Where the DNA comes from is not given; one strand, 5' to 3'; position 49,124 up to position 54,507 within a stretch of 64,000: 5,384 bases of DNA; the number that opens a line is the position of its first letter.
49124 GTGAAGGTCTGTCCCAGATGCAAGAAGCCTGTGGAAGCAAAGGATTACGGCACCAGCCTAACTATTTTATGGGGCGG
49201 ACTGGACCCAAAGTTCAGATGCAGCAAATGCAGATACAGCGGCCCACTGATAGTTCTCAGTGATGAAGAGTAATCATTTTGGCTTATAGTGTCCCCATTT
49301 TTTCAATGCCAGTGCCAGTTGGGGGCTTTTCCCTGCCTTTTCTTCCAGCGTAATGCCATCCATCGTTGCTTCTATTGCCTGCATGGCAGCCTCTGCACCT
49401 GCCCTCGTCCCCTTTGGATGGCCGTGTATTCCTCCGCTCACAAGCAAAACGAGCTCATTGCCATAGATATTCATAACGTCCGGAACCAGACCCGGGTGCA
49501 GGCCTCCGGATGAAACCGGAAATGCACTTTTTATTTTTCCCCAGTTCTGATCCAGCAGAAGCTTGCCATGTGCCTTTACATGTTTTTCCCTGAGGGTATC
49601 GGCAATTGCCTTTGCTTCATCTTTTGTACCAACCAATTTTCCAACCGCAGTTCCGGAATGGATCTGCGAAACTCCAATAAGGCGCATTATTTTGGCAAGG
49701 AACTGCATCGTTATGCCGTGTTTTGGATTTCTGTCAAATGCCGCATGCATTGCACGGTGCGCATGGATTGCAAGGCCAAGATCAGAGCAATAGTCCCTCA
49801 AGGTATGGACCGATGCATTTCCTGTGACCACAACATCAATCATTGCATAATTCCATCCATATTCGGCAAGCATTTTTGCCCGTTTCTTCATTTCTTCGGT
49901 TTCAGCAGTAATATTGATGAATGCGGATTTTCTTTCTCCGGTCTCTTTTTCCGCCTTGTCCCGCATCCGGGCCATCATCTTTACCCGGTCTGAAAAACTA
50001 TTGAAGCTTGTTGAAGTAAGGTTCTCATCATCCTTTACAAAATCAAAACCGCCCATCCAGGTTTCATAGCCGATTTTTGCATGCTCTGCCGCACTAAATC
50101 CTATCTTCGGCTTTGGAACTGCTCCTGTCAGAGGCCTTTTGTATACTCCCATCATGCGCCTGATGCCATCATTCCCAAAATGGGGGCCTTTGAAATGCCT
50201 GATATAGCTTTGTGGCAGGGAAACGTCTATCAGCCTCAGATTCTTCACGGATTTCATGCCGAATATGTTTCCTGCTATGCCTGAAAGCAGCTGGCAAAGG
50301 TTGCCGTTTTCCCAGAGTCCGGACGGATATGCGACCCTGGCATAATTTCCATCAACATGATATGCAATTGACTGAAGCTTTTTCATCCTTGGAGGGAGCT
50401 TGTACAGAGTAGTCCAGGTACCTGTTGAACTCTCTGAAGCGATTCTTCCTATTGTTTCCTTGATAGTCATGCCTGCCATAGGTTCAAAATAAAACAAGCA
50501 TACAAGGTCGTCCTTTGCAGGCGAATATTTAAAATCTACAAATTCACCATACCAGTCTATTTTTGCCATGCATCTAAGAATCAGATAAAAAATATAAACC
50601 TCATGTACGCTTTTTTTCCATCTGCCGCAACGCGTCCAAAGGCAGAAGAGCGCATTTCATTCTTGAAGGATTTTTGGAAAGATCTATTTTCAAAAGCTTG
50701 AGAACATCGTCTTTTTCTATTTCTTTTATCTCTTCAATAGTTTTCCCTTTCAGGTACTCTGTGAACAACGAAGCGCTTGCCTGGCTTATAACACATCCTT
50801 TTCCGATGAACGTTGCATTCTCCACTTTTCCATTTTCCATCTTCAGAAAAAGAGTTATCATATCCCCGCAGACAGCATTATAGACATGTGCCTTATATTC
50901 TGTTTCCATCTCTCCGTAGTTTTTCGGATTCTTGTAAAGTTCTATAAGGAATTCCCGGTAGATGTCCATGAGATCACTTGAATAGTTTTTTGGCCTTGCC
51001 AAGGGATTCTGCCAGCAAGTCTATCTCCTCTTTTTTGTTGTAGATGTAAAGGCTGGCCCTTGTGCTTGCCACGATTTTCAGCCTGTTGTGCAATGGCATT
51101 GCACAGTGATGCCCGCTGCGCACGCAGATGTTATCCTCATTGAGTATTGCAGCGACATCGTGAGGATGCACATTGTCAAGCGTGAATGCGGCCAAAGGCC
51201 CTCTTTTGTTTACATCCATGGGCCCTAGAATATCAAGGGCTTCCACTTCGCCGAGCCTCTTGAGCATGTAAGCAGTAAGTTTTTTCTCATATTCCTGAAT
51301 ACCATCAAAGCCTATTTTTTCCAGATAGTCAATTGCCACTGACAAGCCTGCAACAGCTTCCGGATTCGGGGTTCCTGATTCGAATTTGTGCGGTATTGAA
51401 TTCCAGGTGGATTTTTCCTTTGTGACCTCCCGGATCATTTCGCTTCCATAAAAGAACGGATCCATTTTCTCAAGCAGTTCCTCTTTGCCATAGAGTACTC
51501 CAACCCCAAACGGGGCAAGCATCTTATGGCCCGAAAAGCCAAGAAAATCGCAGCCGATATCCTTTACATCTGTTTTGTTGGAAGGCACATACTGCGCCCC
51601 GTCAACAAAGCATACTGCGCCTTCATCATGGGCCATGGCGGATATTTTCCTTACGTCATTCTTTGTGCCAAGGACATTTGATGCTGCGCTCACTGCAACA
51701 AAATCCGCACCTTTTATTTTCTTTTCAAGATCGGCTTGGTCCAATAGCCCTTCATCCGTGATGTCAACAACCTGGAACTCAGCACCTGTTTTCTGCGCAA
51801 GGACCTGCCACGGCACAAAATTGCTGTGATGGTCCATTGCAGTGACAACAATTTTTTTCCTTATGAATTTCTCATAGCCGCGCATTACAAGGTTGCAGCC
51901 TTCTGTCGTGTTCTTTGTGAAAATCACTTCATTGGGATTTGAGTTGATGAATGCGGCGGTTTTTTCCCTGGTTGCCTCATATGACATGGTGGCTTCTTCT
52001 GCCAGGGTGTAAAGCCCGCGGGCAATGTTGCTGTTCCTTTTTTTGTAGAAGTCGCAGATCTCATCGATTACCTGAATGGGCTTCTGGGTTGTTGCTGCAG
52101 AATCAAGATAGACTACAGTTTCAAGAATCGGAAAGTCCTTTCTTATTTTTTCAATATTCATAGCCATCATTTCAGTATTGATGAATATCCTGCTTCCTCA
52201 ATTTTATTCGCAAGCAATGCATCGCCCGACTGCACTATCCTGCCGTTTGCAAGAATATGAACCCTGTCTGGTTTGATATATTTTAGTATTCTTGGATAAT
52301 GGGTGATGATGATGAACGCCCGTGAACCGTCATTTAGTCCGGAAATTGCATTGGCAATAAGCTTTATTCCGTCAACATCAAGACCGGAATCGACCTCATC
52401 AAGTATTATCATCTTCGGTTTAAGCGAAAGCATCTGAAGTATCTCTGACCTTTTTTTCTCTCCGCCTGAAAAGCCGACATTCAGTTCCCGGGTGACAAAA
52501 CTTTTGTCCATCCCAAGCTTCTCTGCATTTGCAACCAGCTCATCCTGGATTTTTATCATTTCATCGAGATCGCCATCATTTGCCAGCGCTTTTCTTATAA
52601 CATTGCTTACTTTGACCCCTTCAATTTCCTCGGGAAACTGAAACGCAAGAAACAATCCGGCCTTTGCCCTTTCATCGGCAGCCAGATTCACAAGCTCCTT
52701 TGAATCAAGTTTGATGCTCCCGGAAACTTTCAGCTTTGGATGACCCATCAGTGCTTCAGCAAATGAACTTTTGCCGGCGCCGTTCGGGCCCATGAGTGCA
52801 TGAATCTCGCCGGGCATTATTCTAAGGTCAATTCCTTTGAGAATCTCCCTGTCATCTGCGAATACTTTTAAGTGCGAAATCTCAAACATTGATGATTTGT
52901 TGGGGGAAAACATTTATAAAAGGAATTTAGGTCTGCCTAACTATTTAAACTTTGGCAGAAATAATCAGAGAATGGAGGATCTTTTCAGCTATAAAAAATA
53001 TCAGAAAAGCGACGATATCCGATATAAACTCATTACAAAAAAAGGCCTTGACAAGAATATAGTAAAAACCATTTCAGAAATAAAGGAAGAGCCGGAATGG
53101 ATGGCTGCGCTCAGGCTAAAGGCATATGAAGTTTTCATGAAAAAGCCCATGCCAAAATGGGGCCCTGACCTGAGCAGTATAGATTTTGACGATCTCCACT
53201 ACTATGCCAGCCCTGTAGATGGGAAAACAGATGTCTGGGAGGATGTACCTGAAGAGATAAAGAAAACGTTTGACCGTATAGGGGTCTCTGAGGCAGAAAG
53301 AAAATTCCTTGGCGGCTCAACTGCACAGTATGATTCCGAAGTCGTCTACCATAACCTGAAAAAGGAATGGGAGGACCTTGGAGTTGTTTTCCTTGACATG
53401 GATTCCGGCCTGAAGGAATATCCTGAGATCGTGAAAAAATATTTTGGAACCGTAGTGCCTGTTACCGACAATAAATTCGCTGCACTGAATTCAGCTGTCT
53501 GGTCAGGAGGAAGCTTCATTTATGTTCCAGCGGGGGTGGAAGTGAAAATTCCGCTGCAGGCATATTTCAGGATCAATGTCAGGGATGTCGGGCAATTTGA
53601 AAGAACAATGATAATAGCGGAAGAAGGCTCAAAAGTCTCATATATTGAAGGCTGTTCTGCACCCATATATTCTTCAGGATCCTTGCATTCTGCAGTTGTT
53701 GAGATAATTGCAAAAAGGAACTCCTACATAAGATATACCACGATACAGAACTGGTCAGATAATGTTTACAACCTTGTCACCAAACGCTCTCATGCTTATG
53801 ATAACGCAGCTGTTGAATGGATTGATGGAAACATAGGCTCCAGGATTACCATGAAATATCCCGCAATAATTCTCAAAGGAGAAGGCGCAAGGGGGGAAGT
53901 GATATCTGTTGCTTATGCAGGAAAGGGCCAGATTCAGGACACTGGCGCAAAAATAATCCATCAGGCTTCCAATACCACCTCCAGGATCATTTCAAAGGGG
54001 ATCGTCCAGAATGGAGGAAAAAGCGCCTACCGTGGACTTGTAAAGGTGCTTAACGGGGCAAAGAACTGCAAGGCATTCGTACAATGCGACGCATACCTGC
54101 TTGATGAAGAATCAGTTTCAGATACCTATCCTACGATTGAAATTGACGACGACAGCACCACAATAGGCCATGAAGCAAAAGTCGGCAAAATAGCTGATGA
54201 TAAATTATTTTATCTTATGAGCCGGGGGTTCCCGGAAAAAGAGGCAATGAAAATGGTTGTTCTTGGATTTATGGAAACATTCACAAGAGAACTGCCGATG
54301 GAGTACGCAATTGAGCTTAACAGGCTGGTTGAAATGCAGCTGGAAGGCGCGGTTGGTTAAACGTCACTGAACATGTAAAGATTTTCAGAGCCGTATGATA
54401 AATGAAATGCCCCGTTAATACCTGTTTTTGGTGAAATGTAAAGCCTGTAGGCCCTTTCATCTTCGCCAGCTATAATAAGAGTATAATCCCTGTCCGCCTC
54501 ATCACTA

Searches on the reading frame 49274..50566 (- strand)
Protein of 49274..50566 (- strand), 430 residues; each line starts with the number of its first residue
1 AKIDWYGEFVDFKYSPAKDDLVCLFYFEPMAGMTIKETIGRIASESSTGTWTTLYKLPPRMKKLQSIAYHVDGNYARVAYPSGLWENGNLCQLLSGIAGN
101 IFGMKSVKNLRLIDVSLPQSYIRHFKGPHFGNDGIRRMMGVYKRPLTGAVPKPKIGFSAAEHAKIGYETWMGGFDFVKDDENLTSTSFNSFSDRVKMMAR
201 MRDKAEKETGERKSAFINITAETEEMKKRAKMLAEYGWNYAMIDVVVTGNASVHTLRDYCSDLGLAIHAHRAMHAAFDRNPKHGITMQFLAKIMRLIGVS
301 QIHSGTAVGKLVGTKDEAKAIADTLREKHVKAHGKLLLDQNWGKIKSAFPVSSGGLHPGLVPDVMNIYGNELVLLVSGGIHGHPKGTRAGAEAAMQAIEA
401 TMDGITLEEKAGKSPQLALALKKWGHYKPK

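Call 17: search_protein_families(library=pfam, proteins=[window:49274-50566:-], max_evalue=0.00001)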
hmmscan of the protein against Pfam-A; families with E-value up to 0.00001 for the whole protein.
window:49274-50566:- (430 aa): 2 families
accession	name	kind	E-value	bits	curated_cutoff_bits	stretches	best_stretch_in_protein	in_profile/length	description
PF00016.26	RuBisCO_large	-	1.3e-81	274.6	30.1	1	135-424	5-299/299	Ribulose bisphosphate carboxylase large chain, catalytic domain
PF02788.21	RuBisCO_large_N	-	5.7e-39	133.5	20.7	1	8-121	1-120/120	Ribulose bisphosphate carboxylase large chain, N-terminal domain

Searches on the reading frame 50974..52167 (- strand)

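Call 17: search_protein_families(library=pfam, proteins=[window:50974-52167:-], max_evalue=0.00001)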
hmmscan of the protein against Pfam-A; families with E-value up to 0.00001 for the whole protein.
window:50974-52167:- (397 aa): 2 families
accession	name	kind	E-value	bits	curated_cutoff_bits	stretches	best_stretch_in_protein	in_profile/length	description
PF00266.25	Aminotran_5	-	1.9e-130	435.6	21.5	1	19-385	1-371/371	Aminotransferase class-V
PF01041.23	DegT_DnrJ_EryC1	-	9.1e-06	25.6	19.8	0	71-233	34-192/360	DegT/DnrJ/EryC1/StrS aminotransferase family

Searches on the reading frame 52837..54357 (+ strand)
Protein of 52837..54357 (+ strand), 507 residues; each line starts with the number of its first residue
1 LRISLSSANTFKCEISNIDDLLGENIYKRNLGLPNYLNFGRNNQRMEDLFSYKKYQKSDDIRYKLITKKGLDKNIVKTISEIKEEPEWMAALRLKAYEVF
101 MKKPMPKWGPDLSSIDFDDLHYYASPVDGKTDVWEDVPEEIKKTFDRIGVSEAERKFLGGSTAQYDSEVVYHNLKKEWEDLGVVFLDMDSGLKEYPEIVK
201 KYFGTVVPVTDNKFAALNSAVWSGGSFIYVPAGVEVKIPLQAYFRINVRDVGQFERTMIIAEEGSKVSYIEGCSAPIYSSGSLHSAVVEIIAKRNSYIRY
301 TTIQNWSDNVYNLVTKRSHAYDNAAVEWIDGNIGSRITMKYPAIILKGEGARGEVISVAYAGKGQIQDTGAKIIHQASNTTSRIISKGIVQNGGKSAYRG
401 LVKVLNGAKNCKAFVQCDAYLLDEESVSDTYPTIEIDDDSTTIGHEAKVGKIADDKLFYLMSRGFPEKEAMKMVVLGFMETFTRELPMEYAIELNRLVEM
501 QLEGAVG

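Call 17: search_protein_families(library=pfam, proteins=[window:52837-54357:+], max_evalue=0.00001)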
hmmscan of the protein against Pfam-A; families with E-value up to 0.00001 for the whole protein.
window:52837-54357:+ (507 aa): 2 families
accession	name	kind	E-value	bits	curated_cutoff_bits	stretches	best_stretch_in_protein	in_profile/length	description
PF01458.23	SUFBD_core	-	7.6e-83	277.9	27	1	244-478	1-232/232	SUF system FeS cluster assembly, SufBD core domain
PF19295.5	SufBD_N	-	1.5e-10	41.5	23.5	1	179-241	109-171/172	SufBD protein N-terminal region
